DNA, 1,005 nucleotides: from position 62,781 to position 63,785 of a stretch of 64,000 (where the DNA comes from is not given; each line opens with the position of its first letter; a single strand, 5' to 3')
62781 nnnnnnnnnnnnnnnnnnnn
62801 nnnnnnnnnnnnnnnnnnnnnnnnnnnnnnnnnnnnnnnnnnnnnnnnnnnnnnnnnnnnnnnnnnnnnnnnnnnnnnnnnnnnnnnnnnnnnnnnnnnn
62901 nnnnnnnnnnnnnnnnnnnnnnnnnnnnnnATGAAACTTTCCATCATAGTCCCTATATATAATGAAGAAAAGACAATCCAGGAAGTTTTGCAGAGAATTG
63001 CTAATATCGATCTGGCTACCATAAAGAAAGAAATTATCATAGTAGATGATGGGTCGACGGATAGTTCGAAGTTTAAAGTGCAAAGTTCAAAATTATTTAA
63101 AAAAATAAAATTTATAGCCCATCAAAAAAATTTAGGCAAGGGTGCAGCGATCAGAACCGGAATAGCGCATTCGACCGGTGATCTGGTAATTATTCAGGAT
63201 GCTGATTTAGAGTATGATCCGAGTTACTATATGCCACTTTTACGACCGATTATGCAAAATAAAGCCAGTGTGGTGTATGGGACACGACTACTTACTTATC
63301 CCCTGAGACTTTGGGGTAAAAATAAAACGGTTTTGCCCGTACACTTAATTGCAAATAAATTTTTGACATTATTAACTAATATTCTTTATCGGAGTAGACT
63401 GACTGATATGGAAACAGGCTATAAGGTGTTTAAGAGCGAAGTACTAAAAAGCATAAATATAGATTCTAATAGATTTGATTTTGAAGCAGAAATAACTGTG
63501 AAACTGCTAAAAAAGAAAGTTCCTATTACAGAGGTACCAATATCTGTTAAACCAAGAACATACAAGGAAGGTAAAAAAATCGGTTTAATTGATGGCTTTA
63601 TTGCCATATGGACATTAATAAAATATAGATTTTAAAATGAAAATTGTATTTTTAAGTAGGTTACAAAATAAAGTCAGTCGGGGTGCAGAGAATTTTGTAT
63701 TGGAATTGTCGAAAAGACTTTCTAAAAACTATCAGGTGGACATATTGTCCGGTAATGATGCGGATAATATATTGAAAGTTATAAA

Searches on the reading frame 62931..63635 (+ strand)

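Call 24: search_protein_families(library=pfam, proteins=[window:62931-63635:+], max_evalue=0.0001)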
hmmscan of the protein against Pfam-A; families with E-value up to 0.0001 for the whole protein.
window:62931-63635:+ (234 aa): 3 families
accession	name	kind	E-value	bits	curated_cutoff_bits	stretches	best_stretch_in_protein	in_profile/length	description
PF00535.33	Glycos_transf_2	-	4.7e-32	111.7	23.3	1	4-167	1-159/168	Glycosyl transferase family 2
PF10111.15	Glyco_tranf_2_2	-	8.6e-08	32.4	27.3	1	4-93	1-92/276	Glycosyltransferase like family 2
PF13641.12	Glyco_tranf_2_3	-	4e-05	24.2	27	1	3-107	3-111/230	Glycosyltransferase like family 2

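Call 58: search_protein_families(library=ncbifam, proteins=[window:62931-63635:+], max_evalue=0.001)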
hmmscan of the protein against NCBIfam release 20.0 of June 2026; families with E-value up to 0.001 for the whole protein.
window:62931-63635:+ (234 aa): 22 families
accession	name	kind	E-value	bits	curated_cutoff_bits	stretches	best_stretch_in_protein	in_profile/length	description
TIGR04182.1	glyco_TIGR04182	equivalog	5.7e-31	108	325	1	3-231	2-216/293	S-layer glycoprotein N-glycosyltransferase AglJ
NF058614.1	PPMAGASynPpgS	equivalog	2.5e-20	72.9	370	1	5-224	4-214/226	polyprenyl-phospho-N-acetylgalactosaminyl synthase PpgS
NF047588.1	GlcsyltransPgfSStrep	equivalog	1.3e-19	70.6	500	1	1-175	1-167/308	glycosyltransferase PgfS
NF007482.0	PRK10073.1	equivalog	5.8e-18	65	423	1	2-114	7-117/334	glycosyltransferase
NF041875.1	EPS_EpsD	equivalog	1.4e-17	64.1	370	1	3-118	1-115/325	exopolysaccharide biosynthesis glycosyltransferase EpsD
TIGR03937.1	PgaC_IcaA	equivalog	1.4e-16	60.5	422.3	1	2-108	46-151/407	poly-beta-1,6-N-acetyl-D-glucosamine synthase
NF007986.1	PRK10714.1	equivalog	5e-16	58.6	529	1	2-115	7-122/316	undecaprenyl-phosphate 4-deoxy-4-formamido-L-arabinose transferase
NF010496.0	PRK13915.1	equivalog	2e-14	53.4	262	1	2-111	32-146/307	glucosyl-3-phosphoglycerate synthase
TIGR04283.1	glyco_like_mftF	equivalog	2.6e-14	53.3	182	1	3-113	1-102/221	TIGR04283 family arsenosugar biosynthesis glycosyltransferase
NF041391.1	DPhHxTase_Halo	equivalog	2.8e-14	52.6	375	1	9-210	3-187/213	dolichyl-phosphate hexose transferase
TIGR03965.1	mycofact_glyco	equivalog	9.8e-12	44.5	280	1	3-114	76-186/467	mycofactocin biosynthesis glycosyltransferase MftF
TIGR04242.1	nodulat_NodC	equivalog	1.4e-10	40.7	550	1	4-97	51-146/395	chitooligosaccharide synthase NodC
TIGR03111.1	glyc2_xrt_Gpos1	hypoth_equivalog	1.6e-10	40.3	363.95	1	3-93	51-142/439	TIGR03111 family XrtG-associated glycosyltransferase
NF047683.1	TeichurnBiosyTuaG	equivalog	1e-09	38.5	400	1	3-99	8-103/252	teichuronic acid biosynthesis protein TuaG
NF053739.1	GlytfEpsEBac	equivalog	6.1e-09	35.3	450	1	2-92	2-92/265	glycosyltransferase EpsE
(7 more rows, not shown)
